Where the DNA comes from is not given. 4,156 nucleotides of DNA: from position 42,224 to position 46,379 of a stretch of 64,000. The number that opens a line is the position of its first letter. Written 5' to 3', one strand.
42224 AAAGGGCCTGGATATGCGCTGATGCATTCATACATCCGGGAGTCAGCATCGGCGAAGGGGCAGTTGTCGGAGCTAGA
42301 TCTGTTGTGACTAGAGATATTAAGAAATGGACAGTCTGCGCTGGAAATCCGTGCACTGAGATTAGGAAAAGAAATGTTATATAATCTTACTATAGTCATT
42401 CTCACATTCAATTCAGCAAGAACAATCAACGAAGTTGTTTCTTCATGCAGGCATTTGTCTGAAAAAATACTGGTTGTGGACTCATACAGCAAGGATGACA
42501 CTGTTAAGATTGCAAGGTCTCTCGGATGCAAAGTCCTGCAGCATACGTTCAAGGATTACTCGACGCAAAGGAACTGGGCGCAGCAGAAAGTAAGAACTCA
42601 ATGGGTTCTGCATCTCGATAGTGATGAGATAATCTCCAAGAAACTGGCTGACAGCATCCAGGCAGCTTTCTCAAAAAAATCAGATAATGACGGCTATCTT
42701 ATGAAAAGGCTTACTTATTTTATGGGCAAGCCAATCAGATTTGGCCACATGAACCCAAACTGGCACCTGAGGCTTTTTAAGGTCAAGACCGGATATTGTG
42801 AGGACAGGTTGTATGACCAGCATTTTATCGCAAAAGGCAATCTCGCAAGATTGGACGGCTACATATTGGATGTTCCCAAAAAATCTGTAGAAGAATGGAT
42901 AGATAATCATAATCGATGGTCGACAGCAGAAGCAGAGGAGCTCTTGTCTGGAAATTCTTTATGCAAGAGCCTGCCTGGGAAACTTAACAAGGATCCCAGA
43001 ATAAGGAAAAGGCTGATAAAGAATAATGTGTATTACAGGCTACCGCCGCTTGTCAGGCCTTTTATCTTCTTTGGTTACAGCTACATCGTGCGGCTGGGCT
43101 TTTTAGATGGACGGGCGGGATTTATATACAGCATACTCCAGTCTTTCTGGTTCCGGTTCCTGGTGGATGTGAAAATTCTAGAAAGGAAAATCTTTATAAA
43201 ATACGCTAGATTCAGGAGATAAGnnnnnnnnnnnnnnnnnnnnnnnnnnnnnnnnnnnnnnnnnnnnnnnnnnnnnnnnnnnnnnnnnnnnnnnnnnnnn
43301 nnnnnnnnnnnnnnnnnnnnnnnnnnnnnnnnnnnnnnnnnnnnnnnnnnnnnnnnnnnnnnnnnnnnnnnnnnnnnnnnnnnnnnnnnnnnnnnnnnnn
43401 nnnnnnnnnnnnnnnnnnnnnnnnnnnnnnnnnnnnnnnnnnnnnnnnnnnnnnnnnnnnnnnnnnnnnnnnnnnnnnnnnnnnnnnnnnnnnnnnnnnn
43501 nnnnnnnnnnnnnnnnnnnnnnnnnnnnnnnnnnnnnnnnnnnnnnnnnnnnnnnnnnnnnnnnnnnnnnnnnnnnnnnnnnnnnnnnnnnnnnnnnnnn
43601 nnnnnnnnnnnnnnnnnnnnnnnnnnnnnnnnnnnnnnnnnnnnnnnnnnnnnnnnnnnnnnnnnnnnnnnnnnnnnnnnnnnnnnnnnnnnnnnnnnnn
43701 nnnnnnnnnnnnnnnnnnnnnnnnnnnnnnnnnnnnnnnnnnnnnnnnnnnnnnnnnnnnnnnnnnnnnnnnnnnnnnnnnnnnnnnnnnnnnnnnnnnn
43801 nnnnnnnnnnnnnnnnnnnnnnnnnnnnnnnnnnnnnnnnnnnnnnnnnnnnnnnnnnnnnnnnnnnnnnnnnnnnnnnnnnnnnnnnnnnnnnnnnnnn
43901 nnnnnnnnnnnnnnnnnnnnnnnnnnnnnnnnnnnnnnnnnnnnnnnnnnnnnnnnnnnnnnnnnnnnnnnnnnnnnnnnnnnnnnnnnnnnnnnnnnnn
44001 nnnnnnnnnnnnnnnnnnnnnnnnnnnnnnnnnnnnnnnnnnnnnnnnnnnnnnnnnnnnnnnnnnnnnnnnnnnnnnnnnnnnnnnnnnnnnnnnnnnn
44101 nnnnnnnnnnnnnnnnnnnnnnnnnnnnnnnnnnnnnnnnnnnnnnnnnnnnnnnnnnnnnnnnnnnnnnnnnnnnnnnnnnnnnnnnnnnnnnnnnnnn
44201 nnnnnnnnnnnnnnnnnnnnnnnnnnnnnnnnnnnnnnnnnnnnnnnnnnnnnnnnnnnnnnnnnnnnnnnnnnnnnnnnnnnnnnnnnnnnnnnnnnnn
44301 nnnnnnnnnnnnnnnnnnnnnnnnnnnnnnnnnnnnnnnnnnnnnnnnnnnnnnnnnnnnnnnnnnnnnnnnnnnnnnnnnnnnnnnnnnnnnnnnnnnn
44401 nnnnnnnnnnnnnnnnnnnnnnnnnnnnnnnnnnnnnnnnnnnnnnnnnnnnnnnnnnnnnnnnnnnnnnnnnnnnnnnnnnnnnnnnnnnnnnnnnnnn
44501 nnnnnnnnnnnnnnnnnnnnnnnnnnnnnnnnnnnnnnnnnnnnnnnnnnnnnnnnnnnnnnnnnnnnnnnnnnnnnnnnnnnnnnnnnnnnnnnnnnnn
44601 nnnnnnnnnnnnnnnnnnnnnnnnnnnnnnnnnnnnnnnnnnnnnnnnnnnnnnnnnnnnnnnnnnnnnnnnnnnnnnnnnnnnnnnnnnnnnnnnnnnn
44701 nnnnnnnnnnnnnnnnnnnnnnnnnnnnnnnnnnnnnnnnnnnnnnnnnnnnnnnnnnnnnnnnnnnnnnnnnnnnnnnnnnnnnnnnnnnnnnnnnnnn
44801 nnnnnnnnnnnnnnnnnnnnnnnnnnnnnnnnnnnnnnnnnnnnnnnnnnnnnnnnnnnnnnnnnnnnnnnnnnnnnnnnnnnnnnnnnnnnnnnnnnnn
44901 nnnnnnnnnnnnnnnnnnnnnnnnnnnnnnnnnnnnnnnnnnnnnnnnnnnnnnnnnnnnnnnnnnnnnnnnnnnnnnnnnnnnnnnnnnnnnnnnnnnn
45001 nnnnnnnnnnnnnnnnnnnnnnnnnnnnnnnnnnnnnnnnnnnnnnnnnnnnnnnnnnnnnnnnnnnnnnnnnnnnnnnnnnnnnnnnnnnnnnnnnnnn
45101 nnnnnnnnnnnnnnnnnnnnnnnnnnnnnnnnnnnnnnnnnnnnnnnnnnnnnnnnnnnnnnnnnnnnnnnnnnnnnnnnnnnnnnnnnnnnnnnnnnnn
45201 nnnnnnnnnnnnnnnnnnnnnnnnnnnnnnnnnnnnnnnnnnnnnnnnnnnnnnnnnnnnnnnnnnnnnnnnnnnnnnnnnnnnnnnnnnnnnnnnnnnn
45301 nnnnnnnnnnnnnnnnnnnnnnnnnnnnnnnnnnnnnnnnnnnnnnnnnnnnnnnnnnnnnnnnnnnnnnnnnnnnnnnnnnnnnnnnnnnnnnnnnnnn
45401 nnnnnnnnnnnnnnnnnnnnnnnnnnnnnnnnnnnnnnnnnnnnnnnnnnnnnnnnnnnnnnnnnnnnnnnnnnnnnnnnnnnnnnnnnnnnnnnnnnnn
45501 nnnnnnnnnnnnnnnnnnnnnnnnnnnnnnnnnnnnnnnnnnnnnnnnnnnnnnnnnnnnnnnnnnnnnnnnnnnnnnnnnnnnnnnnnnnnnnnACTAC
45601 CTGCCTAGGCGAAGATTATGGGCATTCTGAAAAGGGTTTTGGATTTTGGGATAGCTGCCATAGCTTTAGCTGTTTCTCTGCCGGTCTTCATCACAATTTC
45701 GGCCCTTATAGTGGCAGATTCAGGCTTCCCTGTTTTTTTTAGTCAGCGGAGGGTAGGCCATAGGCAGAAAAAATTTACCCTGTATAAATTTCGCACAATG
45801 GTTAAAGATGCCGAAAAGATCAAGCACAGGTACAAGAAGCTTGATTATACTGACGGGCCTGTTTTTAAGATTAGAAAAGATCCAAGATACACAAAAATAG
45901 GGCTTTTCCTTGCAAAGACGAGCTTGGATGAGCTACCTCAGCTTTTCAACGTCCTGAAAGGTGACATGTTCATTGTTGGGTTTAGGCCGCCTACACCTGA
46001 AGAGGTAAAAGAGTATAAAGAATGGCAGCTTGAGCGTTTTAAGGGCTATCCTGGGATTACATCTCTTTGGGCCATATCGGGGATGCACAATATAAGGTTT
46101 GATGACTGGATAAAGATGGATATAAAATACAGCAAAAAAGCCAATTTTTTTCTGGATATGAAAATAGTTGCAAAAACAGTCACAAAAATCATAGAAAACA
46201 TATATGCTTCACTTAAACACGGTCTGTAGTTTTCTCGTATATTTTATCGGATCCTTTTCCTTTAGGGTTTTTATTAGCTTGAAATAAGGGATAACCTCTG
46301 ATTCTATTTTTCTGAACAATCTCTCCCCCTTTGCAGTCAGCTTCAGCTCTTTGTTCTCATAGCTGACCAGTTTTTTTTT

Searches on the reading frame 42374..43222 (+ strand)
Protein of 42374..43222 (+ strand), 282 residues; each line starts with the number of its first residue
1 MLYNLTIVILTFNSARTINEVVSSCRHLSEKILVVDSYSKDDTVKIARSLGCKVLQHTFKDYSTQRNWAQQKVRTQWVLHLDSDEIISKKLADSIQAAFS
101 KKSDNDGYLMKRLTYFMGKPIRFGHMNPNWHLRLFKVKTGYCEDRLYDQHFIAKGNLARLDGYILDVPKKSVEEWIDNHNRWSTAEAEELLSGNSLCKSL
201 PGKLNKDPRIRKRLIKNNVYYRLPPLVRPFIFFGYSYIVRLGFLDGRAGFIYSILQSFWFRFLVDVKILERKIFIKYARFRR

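Call 82: search_protein_families(library=pfam, proteins=[window:42374-43222:+], max_evalue=0.001)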
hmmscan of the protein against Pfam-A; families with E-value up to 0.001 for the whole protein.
window:42374-43222:+ (282 aa): 2 families
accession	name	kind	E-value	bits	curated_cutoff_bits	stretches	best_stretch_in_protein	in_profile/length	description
PF00535.33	Glycos_transf_2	-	6.7e-16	59.1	23.3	1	6-132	1-134/168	Glycosyl transferase family 2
PF13704.12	Glyco_tranf_2_4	-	8.9e-06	26.6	27.5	1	13-91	2-88/98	Glycosyl transferase family 2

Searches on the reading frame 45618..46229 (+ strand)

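Call 82: search_protein_families(library=pfam, proteins=[window:45618-46229:+], max_evalue=0.001)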
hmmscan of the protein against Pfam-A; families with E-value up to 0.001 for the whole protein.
window:45618-46229:+ (203 aa): 1 family
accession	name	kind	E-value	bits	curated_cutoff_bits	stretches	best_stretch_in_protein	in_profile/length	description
PF02397.22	Bac_transf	-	2.8e-58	196.8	27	1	5-192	1-178/179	Bacterial sugar transferase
